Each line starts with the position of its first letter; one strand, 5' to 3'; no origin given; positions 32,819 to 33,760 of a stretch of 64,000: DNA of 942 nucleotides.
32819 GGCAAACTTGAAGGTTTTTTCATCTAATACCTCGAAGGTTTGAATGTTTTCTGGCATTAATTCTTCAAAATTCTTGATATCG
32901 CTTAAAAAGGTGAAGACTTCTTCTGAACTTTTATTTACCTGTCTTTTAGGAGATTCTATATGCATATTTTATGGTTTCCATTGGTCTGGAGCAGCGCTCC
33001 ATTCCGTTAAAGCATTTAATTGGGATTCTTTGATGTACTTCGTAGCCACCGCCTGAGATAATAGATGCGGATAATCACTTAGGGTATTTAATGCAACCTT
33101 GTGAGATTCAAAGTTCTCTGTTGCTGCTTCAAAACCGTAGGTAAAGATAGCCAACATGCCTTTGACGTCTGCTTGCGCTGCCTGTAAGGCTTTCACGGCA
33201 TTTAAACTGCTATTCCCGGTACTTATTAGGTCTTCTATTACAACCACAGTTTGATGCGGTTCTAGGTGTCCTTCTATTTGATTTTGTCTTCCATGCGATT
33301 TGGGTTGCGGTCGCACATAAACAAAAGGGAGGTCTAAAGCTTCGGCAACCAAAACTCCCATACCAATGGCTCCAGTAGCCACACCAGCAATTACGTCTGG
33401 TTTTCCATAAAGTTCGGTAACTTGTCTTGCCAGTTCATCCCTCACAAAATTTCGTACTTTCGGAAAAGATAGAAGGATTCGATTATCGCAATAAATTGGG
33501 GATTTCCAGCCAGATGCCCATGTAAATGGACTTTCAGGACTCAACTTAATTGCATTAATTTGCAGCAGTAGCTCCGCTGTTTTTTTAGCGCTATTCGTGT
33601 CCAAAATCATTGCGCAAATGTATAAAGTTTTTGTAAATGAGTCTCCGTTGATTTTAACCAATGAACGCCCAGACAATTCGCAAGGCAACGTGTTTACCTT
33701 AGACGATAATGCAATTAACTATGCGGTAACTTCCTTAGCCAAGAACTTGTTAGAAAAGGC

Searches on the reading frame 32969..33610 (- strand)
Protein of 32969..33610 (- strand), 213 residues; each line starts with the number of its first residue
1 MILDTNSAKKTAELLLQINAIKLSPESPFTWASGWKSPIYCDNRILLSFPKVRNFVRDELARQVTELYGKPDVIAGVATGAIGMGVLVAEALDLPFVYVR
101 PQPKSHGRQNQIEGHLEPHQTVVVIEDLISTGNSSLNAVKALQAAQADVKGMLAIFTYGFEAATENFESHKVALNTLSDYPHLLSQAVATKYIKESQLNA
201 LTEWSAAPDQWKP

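Call 50: search_protein_families(library=pfam, proteins=[window:32969-33610:-])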
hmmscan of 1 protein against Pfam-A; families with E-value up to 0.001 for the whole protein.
window:32969-33610:- (213 aa): 2 families
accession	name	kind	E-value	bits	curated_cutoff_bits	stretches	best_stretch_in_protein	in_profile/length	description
PF00156.33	Pribosyltran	-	5.8e-10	39.1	26.3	1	59-147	17-115/158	Phosphoribosyl transferase domain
PF15609.12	PRTase_2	-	1.1e-05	25.5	28.8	0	113-151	113-151/188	Phosphoribosyl transferase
